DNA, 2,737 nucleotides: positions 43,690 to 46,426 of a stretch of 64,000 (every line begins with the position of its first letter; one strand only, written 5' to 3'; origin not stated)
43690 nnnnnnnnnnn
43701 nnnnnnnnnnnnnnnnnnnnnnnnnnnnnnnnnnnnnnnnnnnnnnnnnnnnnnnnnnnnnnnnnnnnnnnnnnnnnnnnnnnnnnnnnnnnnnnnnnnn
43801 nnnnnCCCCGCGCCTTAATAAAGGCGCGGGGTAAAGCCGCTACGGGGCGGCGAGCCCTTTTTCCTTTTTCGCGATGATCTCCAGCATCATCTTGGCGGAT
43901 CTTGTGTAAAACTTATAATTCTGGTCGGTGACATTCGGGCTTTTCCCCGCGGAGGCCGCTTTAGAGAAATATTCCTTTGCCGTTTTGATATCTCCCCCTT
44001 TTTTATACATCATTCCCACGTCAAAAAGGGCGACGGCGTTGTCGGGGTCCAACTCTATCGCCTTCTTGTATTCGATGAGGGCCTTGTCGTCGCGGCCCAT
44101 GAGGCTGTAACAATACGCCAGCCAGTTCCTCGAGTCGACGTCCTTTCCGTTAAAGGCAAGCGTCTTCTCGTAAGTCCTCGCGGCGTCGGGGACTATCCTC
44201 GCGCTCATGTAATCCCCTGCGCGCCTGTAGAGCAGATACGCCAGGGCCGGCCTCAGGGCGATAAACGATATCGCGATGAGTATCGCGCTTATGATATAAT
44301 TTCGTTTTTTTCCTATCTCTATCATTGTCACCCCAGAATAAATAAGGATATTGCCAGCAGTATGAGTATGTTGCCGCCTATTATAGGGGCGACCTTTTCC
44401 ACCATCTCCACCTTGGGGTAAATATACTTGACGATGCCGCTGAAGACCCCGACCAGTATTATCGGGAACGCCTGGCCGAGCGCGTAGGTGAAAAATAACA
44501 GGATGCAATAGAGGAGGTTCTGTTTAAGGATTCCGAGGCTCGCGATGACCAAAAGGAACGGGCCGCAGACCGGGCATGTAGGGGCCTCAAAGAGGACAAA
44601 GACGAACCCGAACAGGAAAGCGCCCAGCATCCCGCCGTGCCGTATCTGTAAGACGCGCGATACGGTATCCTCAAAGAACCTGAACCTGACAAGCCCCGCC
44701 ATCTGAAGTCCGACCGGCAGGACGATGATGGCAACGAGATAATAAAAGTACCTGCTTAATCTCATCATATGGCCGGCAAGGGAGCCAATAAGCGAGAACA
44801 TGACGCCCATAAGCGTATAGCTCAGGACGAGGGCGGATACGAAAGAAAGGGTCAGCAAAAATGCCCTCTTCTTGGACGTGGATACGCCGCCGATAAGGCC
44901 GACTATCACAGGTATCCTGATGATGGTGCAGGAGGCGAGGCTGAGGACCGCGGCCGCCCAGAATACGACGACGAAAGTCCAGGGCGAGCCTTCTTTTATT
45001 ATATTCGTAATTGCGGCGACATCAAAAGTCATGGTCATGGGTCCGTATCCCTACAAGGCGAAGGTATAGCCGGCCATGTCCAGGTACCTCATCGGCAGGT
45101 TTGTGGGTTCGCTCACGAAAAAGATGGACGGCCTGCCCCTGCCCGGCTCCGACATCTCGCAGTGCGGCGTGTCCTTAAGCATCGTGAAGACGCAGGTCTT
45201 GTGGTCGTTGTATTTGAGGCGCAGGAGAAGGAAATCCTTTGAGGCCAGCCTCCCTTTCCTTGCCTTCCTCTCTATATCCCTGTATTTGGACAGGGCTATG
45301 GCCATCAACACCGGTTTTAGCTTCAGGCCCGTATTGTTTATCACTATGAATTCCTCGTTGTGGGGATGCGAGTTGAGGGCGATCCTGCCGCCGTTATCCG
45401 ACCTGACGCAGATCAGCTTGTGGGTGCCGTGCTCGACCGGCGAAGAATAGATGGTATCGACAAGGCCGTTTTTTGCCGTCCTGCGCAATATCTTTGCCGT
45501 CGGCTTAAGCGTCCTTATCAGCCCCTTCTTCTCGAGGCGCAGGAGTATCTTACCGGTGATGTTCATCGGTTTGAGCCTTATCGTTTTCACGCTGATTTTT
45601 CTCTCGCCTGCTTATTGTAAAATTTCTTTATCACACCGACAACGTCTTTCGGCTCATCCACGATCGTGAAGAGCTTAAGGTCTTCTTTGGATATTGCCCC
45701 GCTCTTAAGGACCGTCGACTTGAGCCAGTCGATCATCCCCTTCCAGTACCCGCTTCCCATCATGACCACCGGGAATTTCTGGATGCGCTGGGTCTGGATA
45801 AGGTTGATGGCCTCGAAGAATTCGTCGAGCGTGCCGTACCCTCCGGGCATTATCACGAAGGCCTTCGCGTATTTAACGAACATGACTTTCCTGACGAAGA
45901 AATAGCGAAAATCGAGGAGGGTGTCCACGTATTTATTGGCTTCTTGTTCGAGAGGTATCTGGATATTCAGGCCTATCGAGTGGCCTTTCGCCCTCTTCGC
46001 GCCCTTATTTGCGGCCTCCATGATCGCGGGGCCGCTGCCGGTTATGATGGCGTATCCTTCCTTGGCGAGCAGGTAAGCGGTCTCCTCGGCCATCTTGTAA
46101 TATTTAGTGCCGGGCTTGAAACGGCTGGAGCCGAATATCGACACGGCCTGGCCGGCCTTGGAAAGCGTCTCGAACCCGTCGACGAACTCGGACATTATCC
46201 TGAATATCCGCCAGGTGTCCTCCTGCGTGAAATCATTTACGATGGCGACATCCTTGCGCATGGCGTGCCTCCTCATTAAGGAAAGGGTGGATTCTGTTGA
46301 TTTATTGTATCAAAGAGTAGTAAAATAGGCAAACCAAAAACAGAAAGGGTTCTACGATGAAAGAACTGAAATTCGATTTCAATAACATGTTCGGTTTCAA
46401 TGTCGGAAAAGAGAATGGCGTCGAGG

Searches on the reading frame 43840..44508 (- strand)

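Call 43: search_protein_families(library=pfam, proteins=[window:43840-44508:-], max_evalue=0.001)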
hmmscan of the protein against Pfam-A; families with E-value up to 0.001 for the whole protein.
window:43840-44508:- (222 aa): 10 families
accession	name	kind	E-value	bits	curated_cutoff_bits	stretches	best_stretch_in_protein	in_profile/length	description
PF13431.12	TPR_17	-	8.7e-16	57.3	24.4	2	147-178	2-33/34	Tetratricopeptide repeat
PF07719.23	TPR_2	-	7.4e-13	48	27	1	128-157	5-34/34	Tetratricopeptide repeat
PF00515.34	TPR_1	-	1.1e-11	44.5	27.8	1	126-157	3-34/34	Tetratricopeptide repeat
PF13181.12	TPR_8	-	1.9e-11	43.6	25.7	1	125-157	2-34/34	Tetratricopeptide repeat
PF13414.12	TPR_11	-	3.6e-08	33.4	26.8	1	137-170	7-40/42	TPR repeat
PF13424.12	TPR_12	-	3.2e-07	30.9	30.1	1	128-185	7-72/77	Tetratricopeptide repeat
PF13174.12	TPR_6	-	6.2e-07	30.1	26.3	0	129-156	5-32/33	Tetratricopeptide repeat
PF14559.12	TPR_19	-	2.2e-06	28.3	25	1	108-158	9-59/68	Tetratricopeptide repeat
PF13428.12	TPR_14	-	4.4e-06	27.3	23.5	0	128-162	5-39/44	Tetratricopeptide repeat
PF13432.12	TPR_16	-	3.7e-05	24.5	32.7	1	96-158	3-65/65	Tetratricopeptide repeat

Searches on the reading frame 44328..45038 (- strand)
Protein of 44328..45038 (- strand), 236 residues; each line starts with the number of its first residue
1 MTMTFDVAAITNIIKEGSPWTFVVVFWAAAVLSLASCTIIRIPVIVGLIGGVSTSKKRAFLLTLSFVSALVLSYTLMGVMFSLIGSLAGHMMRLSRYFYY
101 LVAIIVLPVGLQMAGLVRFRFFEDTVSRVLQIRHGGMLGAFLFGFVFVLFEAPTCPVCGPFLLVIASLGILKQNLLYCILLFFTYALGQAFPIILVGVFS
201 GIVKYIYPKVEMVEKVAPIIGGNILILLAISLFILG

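Call 43: search_protein_families(library=pfam, proteins=[window:44328-45038:-], max_evalue=0.001)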
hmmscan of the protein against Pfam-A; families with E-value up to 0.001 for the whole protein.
window:44328-45038:- (236 aa): 2 families
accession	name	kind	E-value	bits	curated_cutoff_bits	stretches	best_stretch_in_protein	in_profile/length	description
PF02683.22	DsbD_TM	-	1.5e-13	51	27.1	1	21-202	4-187/219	Cytochrome C biogenesis protein transmembrane domain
PF13386.12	DsbD_2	-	5.4e-08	33.4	24.9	1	32-205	8-179/199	Cytochrome C biogenesis protein transmembrane region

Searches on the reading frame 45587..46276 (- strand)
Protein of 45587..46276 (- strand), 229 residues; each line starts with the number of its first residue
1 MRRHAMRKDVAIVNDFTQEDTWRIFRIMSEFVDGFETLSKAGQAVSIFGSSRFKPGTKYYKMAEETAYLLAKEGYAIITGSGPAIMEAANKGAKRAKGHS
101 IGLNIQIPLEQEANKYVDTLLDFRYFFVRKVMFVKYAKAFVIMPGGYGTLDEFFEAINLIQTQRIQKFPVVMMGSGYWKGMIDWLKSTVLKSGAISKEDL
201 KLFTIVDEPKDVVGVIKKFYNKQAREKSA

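Call 43: search_protein_families(library=pfam, proteins=[window:45587-46276:-], max_evalue=0.001)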
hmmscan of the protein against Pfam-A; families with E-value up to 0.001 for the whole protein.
window:45587-46276:- (229 aa): 2 families
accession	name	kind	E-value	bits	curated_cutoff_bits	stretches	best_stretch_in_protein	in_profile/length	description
PF03641.19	Lysine_decarbox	-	1.9e-36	125.6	27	1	86-213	1-128/131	Possible lysine decarboxylase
PF18306.6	LDcluster4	-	1.9e-16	60.5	26.3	1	45-158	4-115/151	SLOG cluster4 family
